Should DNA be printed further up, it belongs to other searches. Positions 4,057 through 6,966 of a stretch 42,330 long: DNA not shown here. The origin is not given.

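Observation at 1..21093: Cell-envelope protease, two orphan lipoproteins and an Opp transporter arranged as one ~21-kb co-directional unit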

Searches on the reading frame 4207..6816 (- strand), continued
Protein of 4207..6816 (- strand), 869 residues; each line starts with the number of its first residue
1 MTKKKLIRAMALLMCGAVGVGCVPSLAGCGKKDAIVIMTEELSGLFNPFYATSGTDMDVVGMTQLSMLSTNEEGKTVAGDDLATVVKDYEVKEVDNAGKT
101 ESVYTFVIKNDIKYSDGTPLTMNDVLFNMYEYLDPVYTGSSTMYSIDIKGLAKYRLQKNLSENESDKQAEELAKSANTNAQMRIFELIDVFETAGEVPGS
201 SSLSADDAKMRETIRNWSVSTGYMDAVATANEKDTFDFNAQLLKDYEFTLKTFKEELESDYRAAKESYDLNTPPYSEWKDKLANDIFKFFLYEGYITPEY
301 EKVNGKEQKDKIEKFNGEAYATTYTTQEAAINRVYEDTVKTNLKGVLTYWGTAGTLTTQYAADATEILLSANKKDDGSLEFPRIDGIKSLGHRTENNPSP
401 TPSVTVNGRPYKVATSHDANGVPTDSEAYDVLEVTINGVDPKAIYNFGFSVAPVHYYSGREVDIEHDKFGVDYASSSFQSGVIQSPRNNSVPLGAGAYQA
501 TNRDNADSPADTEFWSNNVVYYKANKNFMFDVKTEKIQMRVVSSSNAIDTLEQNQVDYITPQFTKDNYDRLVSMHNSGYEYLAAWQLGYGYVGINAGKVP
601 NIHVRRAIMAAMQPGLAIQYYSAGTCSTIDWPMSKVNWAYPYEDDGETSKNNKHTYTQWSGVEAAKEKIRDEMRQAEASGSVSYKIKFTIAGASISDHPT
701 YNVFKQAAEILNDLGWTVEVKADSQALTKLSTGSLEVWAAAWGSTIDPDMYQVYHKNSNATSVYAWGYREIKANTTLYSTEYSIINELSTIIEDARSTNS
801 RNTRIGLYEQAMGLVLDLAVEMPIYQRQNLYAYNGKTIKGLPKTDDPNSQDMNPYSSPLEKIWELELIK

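Call 65: fold_search(model_id=the predicted structure, library=pdb)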
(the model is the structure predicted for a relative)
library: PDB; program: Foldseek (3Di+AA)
matches with E <= 10: 393; with E <= 0.001: 172
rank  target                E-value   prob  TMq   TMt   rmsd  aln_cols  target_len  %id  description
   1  4toz_B                1.9e-17  1.00  0.37  0.56  12.9       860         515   11  MppA Periplasmic Murein Tripeptide Binding Protein, Unliganded Open Form (released 2015-06-10)
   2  4toz_A                2.5e-17  1.00  0.38  0.58  12.8       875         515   11  MppA Periplasmic Murein Tripeptide Binding Protein, Unliganded Open Form (released 2015-06-10)
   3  1xoc_A                2.7e-17  1.00  0.46  0.77   7.1       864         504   12  The structure of the oligopeptide-binding protein, AppA, from Bacillus subtilis in complex with a nonapeptide. (released 2005-01-25)
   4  1ola_A                3.2e-17  1.00  0.44  0.70  10.8       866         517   12  THE STRUCTURAL BASIS OF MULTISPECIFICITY IN THE OLIGOPEPTIDE-BINDING PROTEIN OPPA (released 1994-07-31)
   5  6wm6                  3.8e-17  1.00  0.37  0.58   4.7       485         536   15  Periplasmic EDTA-binding protein EppA, tetragonal (released 2020-11-18)
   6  5za4                  4.7e-17  1.00  0.34  0.57   5.5       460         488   14  Crystal structure of Sialic acid Binding protein from Haemophilus ducreyi (released 2018-10-24)
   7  6wm7_A                6.2e-17  1.00  0.38  0.59   4.5       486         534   15  Periplasmic EDTA-binding protein EppA, orthorhombic (released 2020-11-18)
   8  6ofq_A                9.6e-17  1.00  0.37  0.60   5.5       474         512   16  ABC transporter-associated periplasmic binding protein DppA from Helicobacter pylori in complex with peptide STSA (released 2019-08-21)
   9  2z23_A                9.6e-17  1.00  0.44  0.71  12.5       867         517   11  Crystal structure of Y.pestis oligo peptide binding protein OppA with tri-lysine ligand (released 2007-10-30)
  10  5f1q_A                1.6e-16  1.00  0.35  0.56   5.8       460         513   14  Crystal Structure of Periplasmic Dipeptide Transport Protein from Yersinia pestis (released 2015-12-23)
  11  5u4o                  1.6e-16  1.00  0.33  0.56   6.4       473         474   18  A 2.05A X-Ray Structureof A Bacterial Extracellular Solute-binding Protein, family 5 for Bacillus anthracis str. Ames (released 2017-03-08)
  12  6i3g                  2.0e-16  1.00  0.42  0.72  10.8       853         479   11  Crystal structure of a putative peptide binding protein AppA from Clostridium difficile (released 2019-04-10)
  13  3m8u                  2.7e-16  1.00  0.36  0.60   5.1       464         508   14  Crystal structure of glutathione-binding protein A (GbpA) from Haemophilus parasuis SH0165 in complex with glutathione d (released 2010-07-14)
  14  5yyb_A                3.2e-16  1.00  0.34  0.58   6.2       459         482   14  Crystal structure of Sialic acid Binding protein from Haemophilus ducreyi with Neu5Gc (released 2018-10-24)
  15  1dpp_A                3.4e-16  1.00  0.42  0.69  12.5       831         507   12  DIPEPTIDE BINDING PROTEIN COMPLEX WITH GLYCYL-L-LEUCINE (released 1995-12-07)
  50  3ryb_A                4.0e-15  1.00  0.50  0.75   4.6       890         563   10  Lactococcal OppA complexed with SLSQSLSQS (released 2011-06-29)
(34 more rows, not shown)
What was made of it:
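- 4207..6816 (-): 869-aa lipoprotein substrate-binding protein of family 5 (cluster C). It carries an insertion of ~300-370 aa, largely helical, at about residues 160-540. Foldseek top hits are MppA, AppA (1xoc, TMt 0.77), OppA and L. lactis OppA (3ryb, TMt 0.75), but also NikZ, EppA, and sialic-acid and chitin binders (call 65).
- On Opp/Dpp-type ABC importer (peptide/nickel/opine family, family-5 SBP): Foldseek prob 1.00 to MppA, AppA, OppA and DppA (call 65). Structural neighbours include peptide, nickel, chelate, sialic-acid and chitin binders (call 65).
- The SBP model is closest in TM-score to the peptide binders AppA and L. lactis OppA (call 65). These appear among the top structural matches (call 65). 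The best TM-scores are to the peptide binders AppA and OppA (call 65).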
